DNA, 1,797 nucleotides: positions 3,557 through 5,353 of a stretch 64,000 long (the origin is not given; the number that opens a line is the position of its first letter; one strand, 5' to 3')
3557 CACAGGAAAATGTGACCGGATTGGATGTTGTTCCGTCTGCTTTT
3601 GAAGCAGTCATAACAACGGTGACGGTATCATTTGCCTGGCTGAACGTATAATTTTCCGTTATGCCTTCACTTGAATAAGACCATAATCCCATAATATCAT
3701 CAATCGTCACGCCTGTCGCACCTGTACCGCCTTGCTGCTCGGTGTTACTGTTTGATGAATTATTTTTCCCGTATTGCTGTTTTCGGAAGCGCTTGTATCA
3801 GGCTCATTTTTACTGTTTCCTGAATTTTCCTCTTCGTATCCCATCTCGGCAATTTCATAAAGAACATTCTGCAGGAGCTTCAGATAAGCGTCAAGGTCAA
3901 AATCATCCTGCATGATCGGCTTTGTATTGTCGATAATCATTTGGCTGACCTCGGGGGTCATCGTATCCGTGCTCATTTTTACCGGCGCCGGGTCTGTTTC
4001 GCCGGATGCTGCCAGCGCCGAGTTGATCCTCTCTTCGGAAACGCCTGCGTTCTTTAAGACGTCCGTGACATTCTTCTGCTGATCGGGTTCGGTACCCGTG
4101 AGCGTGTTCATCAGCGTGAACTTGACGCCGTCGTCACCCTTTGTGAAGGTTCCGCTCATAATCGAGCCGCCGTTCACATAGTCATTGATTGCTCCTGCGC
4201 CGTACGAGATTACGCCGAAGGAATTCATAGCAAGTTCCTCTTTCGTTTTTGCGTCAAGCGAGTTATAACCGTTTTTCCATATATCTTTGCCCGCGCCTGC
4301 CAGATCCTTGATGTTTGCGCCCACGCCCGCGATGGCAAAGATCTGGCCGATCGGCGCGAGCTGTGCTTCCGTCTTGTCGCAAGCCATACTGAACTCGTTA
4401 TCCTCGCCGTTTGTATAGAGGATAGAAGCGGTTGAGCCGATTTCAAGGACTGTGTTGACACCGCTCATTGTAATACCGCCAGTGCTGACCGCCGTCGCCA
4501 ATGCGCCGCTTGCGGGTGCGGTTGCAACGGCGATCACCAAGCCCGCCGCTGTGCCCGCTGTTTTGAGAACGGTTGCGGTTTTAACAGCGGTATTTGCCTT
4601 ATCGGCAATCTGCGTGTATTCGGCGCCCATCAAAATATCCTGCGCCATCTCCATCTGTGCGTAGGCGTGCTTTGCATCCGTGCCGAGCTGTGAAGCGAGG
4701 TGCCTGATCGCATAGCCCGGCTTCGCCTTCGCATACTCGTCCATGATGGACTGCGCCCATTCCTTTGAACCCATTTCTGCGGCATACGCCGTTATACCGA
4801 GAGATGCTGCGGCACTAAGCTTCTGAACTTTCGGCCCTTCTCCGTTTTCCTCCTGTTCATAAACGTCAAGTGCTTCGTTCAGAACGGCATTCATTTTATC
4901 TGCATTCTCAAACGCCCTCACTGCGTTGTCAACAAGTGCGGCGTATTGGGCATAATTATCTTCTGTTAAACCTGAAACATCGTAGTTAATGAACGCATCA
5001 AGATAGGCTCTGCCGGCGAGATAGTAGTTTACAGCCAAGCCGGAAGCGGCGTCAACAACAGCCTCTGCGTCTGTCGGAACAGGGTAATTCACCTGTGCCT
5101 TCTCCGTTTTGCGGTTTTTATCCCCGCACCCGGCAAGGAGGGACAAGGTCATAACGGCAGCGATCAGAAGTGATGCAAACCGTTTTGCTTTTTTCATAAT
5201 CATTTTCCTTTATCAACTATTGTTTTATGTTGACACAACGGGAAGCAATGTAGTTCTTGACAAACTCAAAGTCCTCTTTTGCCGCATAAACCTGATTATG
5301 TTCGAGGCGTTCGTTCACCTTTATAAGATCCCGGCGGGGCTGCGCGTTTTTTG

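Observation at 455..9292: Eight co-directional genes encoding only envelope proteins of unknown function (zinc-ribbon anchors, lipoproteins, a DG-repeat exoprotein)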

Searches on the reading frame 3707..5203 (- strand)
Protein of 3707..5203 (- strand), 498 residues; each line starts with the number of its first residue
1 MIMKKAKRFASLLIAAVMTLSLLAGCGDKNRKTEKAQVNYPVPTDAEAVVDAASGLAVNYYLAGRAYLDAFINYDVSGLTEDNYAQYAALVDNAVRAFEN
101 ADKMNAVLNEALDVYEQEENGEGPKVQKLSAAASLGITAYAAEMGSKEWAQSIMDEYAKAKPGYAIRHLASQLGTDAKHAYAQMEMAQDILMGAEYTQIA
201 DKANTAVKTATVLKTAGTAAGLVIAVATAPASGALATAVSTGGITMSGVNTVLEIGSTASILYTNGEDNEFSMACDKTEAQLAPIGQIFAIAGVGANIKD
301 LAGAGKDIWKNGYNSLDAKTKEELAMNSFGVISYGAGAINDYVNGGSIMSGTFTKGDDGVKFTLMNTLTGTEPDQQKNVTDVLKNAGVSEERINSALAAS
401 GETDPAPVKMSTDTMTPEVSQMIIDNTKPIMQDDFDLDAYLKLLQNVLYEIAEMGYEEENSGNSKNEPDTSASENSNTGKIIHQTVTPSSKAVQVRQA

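Call 3: search_protein_families(library=pfam, proteins=[window:3707-5203:-], max_evalue=0.1)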
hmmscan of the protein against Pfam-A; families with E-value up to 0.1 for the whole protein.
window:3707-5203:- (498 aa): 1 family
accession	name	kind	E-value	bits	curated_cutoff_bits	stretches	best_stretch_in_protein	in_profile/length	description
PF13627.12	LptM_cons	-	0.027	14.7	27.3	1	13-27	1-15/23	LPS-assembly lipoprotein LptM, conserved region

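Call 4: search_protein_families(library=ncbifam, proteins=[window:3707-5203:-], max_evalue=0.1)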
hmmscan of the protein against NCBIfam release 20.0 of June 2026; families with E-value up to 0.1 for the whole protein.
window:3707-5203:- (498 aa): 1 family
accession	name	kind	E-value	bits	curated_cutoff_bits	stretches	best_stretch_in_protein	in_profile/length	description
TIGR00467.1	lysS_arch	equivalog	0.063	11.8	147.55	0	403-466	280-341/515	lysine--tRNA ligase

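Call 17: find_homologous_proteins(query=window:3707-5203:-)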
Query window:3707-5203:- (498 aa): 48 proteins with E <= 0.001 among 8000 candidates.
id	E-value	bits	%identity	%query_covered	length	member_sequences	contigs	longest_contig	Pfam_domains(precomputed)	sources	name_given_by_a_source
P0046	0.0e+0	1062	100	100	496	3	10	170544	-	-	-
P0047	0.0e+0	1020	100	96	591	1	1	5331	-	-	-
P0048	0.0e+0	1019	100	96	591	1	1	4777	-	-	-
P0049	1.5e-291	985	96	96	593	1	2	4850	-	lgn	-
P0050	3.0e-290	980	96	96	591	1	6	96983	-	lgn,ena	-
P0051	7.7e-290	979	95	96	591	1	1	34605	-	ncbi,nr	ncbi:MAG: hypothetical protein IJ788_01915 [Oscillospiraceae bacterium]|nr:hypothetical protein [Osc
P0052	3.0e-289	977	95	96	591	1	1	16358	-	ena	-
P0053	4.1e-274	927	94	90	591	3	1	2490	-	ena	-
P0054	3.2e-269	911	92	90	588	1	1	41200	-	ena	-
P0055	1.8e-268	909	92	91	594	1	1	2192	-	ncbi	-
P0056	9.5e-260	880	90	90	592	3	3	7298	-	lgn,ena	-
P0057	5.1e-255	864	87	93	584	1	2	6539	-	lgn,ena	-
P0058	4.8e-250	848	85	90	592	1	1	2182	-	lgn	-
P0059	8.7e-239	811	82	92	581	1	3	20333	-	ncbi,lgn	-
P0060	1.7e-238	810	81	90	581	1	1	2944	-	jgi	-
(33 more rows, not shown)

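Call 22: find_encoding_contigs(protein=P0050, flank=10000, max_places=3)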
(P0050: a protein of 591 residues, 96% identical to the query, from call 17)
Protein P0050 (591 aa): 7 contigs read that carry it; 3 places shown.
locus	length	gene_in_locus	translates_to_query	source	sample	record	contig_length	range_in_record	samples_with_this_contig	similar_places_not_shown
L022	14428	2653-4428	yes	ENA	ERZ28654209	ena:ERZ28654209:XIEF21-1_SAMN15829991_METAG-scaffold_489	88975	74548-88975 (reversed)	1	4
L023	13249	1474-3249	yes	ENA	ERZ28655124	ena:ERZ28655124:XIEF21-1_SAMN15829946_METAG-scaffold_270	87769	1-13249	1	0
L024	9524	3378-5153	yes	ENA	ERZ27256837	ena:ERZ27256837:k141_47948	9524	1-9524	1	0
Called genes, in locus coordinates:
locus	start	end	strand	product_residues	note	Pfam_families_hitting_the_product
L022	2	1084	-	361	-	?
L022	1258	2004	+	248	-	PF12773:DZR (faint), PF13240:Zn_Ribbon_1, PF13248:Zn_ribbon_3 (faint), PF17032:Zn_ribbon_15 (faint)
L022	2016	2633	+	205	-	-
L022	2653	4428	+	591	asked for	-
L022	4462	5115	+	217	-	PF12773:DZR (weak), PF13240:Zn_Ribbon_1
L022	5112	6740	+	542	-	-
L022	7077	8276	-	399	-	PF00165:HTH_AraC, PF12833:HTH_18, PF00165:HTH_AraC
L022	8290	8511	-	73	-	-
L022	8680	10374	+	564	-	PF07690:MFS_1 (faint), PF13347:MFS_2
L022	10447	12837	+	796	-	PF01915:Glyco_hydro_3_C, PF14310:Fn3-like, PF00933:Glyco_hydro_3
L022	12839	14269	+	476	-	PF04616:Glyco_hydro_43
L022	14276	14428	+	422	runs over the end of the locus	PF00232:Glyco_hydro_1, PF02449:Glyco_hydro_42 (weak), PF00232:Glyco_hydro_1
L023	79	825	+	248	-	PF12773:DZR (faint), PF13240:Zn_Ribbon_1, PF13248:Zn_ribbon_3 (faint), PF17032:Zn_ribbon_15 (faint)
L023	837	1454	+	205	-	-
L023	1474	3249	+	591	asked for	-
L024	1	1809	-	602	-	?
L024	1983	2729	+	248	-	PF12773:DZR (faint), PF13240:Zn_Ribbon_1, PF13248:Zn_ribbon_3 (faint), PF17032:Zn_ribbon_15 (faint)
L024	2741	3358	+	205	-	-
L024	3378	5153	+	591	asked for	-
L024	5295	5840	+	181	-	PF12773:DZR (weak), PF13240:Zn_Ribbon_1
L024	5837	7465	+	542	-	-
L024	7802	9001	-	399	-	PF00165:HTH_AraC, PF12833:HTH_18, PF00165:HTH_AraC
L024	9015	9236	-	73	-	-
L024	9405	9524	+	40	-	?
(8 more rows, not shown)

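Call 29: search_solved_structures(query=A2, max_evalue=1)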
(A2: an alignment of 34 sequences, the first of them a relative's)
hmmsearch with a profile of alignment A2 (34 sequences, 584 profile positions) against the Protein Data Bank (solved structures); distinct sequences matched with E-value up to 1: 9.
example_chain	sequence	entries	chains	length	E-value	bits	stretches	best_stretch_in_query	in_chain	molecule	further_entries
4by9_C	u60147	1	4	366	0.2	13.5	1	381-441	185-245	NOP5/NOP56 RELATED PROTEIN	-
2nnw_A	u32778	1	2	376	0.21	13.4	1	381-441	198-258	NOP5/NOP56 related protein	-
3nvk_A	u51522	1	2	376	0.21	13.4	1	381-441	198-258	NOP5/NOP56 related protein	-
3nmu_A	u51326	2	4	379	0.21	13.4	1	381-441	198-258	NOP5/NOP56 related protein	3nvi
6az3_K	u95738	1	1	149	0.27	13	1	100-161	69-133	Probable 60S ribosomal protein L14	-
8p1y_AAA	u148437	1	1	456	0.6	11.9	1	414-482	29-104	Serine--tRNA ligase, cytoplasmic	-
6gir_A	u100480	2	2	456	0.6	11.9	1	414-482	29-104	Serine--tRNA ligase, cytoplasmic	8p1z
5t2a_N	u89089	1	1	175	0.64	11.8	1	100-162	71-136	eL14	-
8a3w_K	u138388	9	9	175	0.75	11.6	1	100-162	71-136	Putative 40S ribosomal protein L14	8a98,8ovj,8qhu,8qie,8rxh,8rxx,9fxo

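Call 37: search_protein_families(library=pfam, proteins=[L022:4462-5115:+, L022:5112-6740:+], max_evalue=0.01)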
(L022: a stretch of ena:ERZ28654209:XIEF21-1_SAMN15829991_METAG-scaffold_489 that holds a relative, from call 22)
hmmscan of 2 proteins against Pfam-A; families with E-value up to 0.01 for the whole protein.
L022:4462-5115:+ (217 aa): 5 families
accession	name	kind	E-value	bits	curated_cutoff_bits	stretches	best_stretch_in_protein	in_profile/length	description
PF13240.11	Zn_Ribbon_1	-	6.7e-09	35.7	25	1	40-61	1-22/23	zinc-ribbon domain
PF12773.13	DZR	-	1.2e-05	25.8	27.3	1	41-62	1-22/45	Double zinc ribbon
PF13248.11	Zn_ribbon_3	-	0.00017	21.4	27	1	41-60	5-24/26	zinc-ribbon domain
PF14803.11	Zn_ribbon_Nudix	-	0.00032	21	25.6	0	39-48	1-10/34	Nudix N-terminal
PF17032.10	Zn_ribbon_15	-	0.0059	17.8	28.9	1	38-59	52-73/73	zinc-ribbon family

L022:5112-6740:+ (542 aa): 1 family
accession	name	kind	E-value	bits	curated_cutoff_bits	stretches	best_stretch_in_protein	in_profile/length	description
PF07202.18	Tcp10_C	-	0.0041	17.2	36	0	328-352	7-31/35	T-complex protein 10 C-terminus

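Call 43: predict_structure(alignment_id=A2)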
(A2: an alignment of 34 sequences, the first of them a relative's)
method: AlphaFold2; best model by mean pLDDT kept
length: 591 residues; sequences in the alignment: 34
mean_pLDDT: 48.8   pTM: 0.31
mean pLDDT of the five models: 48.8, 45.1, 45.0, 41.6, 39.6
residues with pLDDT >= 90: 12; 70-90: 104; 50-70: 150; < 50: 325
segments of 3 or more residues with pLDDT < 50: 16-41, 120-144, 172-181, 191-370, 372-374, 383-386, 394-412, 450-495
pLDDT, mean of each block of 10 residues (from residue 1): 59 53 39 37 53 55 66 76 75 67 58 55 38 27 50 67 56 46 54 31 31 27 25 26 28 27 28 32 27 25 29 39 29 24 24 30 39 50 50 44 29 53 64 65 57 35 31 25 27 55 88 88 86 85 85 79 71 84 82 52
secondary structure, 60 per line:
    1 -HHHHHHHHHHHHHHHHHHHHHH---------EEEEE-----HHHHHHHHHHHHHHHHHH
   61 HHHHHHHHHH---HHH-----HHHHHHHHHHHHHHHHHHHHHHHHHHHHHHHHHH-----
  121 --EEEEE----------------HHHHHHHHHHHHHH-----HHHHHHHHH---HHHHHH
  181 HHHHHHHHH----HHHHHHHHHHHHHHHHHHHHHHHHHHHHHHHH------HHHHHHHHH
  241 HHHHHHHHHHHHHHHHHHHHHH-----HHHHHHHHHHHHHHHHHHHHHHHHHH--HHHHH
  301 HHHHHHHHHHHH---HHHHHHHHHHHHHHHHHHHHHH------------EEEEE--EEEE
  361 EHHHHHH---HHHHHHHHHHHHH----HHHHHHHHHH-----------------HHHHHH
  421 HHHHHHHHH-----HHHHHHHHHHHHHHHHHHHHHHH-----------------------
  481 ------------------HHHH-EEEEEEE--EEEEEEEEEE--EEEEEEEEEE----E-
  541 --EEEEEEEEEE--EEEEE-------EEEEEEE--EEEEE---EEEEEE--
elements in order: H2-23 E33-37 H43-70 H82-115 E123-127 H144-157 H163-171 H175-189 H194-225 H232-262 H268-293 H296-312 H316-337 E350-354 E357-361 H362-367 H371-383 H388-397 H415-429 H435-457 H499-502 E504-510 E513-522 E525-534 E543-552 E555-559 E567-573 E576-580 E584-589

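Call 58: search_protein_families(library=phrogs, proteins=[P0047], max_evalue=0.01)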
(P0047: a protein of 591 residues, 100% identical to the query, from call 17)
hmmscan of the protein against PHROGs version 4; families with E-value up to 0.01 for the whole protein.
P0047 (591 aa): 0 families

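Call 59: search_protein_families(library=padloc, proteins=[P0047], max_evalue=0.01)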
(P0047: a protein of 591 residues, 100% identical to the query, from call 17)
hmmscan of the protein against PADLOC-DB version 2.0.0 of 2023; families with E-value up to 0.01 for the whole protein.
P0047 (591 aa): 0 families

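Call 72: fold_search(model_id=the predicted structure, library=pdb)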
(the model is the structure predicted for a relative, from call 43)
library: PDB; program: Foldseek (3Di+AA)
matches with E <= 10: 746; with E <= 0.001: 0
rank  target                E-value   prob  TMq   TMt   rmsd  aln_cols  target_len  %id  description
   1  7ucz_A                2.1e-02  1.00  0.13  0.45   4.1       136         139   14  The Crystal Structure of Apo Monomer F57:H:H:H:H:H:H:R58 Mutant of HCRBPII with Histidine Insertion in the Hinge Loop  (released 2023-10-18)
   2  7oub                  2.9e-02  1.00  0.13  0.38   5.2       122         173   14  High resolution structure of Alpha-1-acid glycoprotein bound to potent anti-tumour compound UCN-01 (released 2021-12-01)
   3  2hzr                  4.7e-02  1.00  0.13  0.39   5.5       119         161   15  Crystal structure of human apolipoprotein D (ApoD) (released 2007-08-14)
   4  5l8i_B                5.7e-02  1.00  0.12  0.45   4.8       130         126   15  crystal structure of human FABP6 apo-protein (released 2016-08-24)
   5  2wew                  6.9e-02  1.00  0.13  0.38   4.5       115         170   16  Crystal structure of human apoM in complex with myristic acid (released 2009-09-15)
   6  3apv_A                6.9e-02  1.00  0.13  0.36   4.8       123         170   14  Crystal structure of the A variant of human alpha1-acid glycoprotein and amitriptyline complex (released 2011-02-23)
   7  3apw_B                7.2e-02  1.00  0.13  0.38   4.6       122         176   11  Crystal structure of the A variant of human alpha1-acid glycoprotein and disopyramide complex (released 2011-02-23)
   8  1lf7                  7.2e-02  1.00  0.13  0.38   4.8       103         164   11  Crystal Structure of Human Complement Protein C8gamma at 1.2 A Resolution (released 2002-06-12)
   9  3apu_A                8.0e-02  1.00  0.14  0.39   4.5       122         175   13  Crystal structure of the A variant of human alpha1-acid glycoprotein (released 2011-02-23)
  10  2ova                  9.6e-02  1.00  0.13  0.38   4.7       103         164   10  X-ray structure of Human Complement Protein C8gamma Y83W Mutant (released 2007-05-22)
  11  3apu_B                1.0e-01  1.00  0.13  0.39   4.5       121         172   13  Crystal structure of the A variant of human alpha1-acid glycoprotein (released 2011-02-23)
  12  1epa_B                1.1e-01  1.00  0.13  0.39   4.4       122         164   12  STRUCTURE OF THE EPIDIDYMAL RETINOIC ACID-BINDING PROTEIN AT 2.1 ANGSTROMS RESOLUTION (released 1994-07-31)
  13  2qo5                  1.2e-01  0.98  0.11  0.38   6.2       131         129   11  Crystal structure of the cysteine 91 threonine mutant of zebrafish liver bile acid-binding protein complexed with cholic (released 2007-07-31)
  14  3apv_B                1.2e-01  1.00  0.13  0.39   4.5       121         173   13  Crystal structure of the A variant of human alpha1-acid glycoprotein and amitriptyline complex (released 2011-02-23)
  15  5m6j                  1.4e-01  0.99  0.13  0.36   5.4       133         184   13  Crystal structure of nitrophorin 7 E27V mutant from Rhodnius prolixus (released 2017-12-20)
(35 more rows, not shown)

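Call 73: search_solved_structures(query=L024:1-1809:-, max_evalue=5)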
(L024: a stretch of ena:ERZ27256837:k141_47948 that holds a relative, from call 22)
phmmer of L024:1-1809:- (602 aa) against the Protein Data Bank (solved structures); distinct sequences matched with E-value up to 5: 1.
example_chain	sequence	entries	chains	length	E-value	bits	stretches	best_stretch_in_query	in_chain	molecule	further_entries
9x90_B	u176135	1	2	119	1.5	10.1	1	256-336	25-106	Lasso peptide biosynthesis PqqD family chaperone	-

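Call 79: search_protein_representatives(alignment_id=A2)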
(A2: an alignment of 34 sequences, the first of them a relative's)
Query: 34 sequences, 584 profile positions. Proteins with E-value up to 0.001 (for the whole library): 350; up to 1e-10: 223; up to 1e-30: 83. The best 150 are listed.
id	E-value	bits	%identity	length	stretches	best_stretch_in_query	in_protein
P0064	2.5e-260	881.6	-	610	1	5-579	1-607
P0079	2.3e-238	809.1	-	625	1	1-563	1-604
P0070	2.4e-238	809.0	-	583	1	5-548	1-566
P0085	1.4e-207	707.4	-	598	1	2-562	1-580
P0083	2.1e-207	706.8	-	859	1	1-457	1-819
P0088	1.4e-190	651.3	-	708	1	2-576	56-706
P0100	2.3e-186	637.3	-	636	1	2-572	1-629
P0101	3.0e-184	630.4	-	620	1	2-482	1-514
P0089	2.1e-183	627.6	-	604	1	31-578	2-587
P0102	1.5e-181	621.5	-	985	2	5-448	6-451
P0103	2.5e-181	620.7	-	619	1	2-550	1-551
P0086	3.3e-171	587.3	-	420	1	2-401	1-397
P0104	8.5e-147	506.7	-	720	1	3-485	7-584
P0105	7.4e-146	503.6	-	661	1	2-499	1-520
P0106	7.4e-146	503.6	-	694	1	8-576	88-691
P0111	2.5e-134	465.6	-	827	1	3-485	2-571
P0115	1.6e-115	403.4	-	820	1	7-495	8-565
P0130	2.3e-85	303.9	-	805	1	15-491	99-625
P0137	8.0e-79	282.3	-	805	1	7-512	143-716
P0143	2.6e-66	241.0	-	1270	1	23-478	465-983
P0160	3.8e-42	161.2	-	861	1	7-304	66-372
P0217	1.2e-21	93.5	-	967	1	98-294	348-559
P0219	2.0e-21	92.8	-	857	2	8-295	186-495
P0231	2.5e-20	89.1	-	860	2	16-295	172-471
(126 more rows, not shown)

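Call 80: search_protein_families(library=pfam, proteins=[P0102, P0143, P0217, P0160, P0219, P0231, P0111, P0115, P0130, P0137], max_evalue=0.001)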
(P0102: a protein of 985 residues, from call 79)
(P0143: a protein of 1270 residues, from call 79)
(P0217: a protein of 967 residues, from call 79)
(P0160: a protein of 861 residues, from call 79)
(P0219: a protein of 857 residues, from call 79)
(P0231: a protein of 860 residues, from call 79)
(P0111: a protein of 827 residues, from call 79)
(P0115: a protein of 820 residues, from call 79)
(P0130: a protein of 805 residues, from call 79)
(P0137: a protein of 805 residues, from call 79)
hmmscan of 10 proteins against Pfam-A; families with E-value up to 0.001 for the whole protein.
P0102 (985 aa): 1 family
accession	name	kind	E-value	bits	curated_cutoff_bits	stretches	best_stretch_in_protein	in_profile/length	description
PF07202.18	Tcp10_C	-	0.00071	19.6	36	0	497-519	11-33/35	T-complex protein 10 C-terminus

P0143 (1270 aa): 0 families

P0217 (967 aa): 2 families
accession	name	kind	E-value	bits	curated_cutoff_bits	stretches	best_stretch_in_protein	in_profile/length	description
PF02368.24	Big_2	-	2.3e-05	24.7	22.8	1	238-290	19-71/79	Bacterial Ig-like domain (group 2)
PF00404.24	Dockerin_1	-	5.8e-05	23.7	22.9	1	35-87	2-56/57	Dockerin type I domain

P0160 (861 aa): 2 families
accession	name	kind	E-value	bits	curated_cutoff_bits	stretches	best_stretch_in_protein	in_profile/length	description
PF13240.11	Zn_Ribbon_1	-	6.2e-06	26.3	25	1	4-26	1-23/23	zinc-ribbon domain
PF12773.13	DZR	-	0.00062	20.3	27.3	0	5-26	1-22/45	Double zinc ribbon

P0219 (857 aa): 6 families
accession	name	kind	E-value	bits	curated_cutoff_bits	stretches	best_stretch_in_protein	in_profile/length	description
PF13240.11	Zn_Ribbon_1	-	1.5e-19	69.5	25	3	5-25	2-22/23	zinc-ribbon domain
PF12773.13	DZR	-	2.8e-13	50.2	27.3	1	5-54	1-45/45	Double zinc ribbon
PF13248.11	Zn_ribbon_3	-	4.5e-09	35.9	27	1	4-25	4-25/26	zinc-ribbon domain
PF17032.10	Zn_ribbon_15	-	1.3e-08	36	28.9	0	3-23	53-73/73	zinc-ribbon family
PF18912.6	DZR_2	-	1.7e-06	28.2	27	0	5-53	10-55/56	Double zinc ribbon domain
PF24460.1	DUF7575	-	7.8e-06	25.6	28.5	0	77-100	3-26/28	Domain of unknown function (DUF7575)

P0231 (860 aa): 6 families
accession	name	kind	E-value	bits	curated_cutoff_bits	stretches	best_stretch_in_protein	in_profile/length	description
PF13240.11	Zn_Ribbon_1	-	9.4e-18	63.8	25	3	35-55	1-21/23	zinc-ribbon domain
PF12773.13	DZR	-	5.5e-15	55.7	27.3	2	5-54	1-45/45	Double zinc ribbon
PF13248.11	Zn_ribbon_3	-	6e-10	38.7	27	1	5-26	5-26/26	zinc-ribbon domain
PF17032.10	Zn_ribbon_15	-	3.6e-08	34.5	28.9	0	4-23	54-73/73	zinc-ribbon family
PF24460.1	DUF7575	-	1e-05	25.2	28.5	0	70-94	2-26/28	Domain of unknown function (DUF7575)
PF18912.6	DZR_2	-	1.3e-05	25.4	27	0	69-95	19-46/56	Double zinc ribbon domain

P0111 (827 aa): 0 families

P0115 (820 aa): 0 families

P0130 (805 aa): 7 families
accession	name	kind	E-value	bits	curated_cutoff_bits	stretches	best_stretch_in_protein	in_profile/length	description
PF13240.11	Zn_Ribbon_1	-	3.6e-14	52.4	25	2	7-28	1-22/23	zinc-ribbon domain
PF13248.11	Zn_ribbon_3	-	1e-11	44.3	27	2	4-28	1-25/26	zinc-ribbon domain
PF12773.13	DZR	-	1e-08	35.7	27.3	1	8-61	1-45/45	Double zinc ribbon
PF24460.1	DUF7575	-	3.4e-08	33.2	28.5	1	42-65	5-28/28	Domain of unknown function (DUF7575)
PF17032.10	Zn_ribbon_15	-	5.1e-06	27.6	28.9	0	39-61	51-73/73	zinc-ribbon family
PF10571.15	UPF0547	-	5.4e-05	23.7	29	0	6-30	1-25/26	Uncharacterised protein family UPF0547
PF18912.6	DZR_2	-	0.00025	21.3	27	0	39-70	20-47/56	Double zinc ribbon domain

P0137 (805 aa): 2 families
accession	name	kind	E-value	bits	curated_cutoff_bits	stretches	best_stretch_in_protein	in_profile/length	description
PF13240.11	Zn_Ribbon_1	-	6.1e-09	35.8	25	2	3-23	2-22/23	zinc-ribbon domain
PF12773.13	DZR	-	1.2e-06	29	27.3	1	3-58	1-45/45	Double zinc ribbon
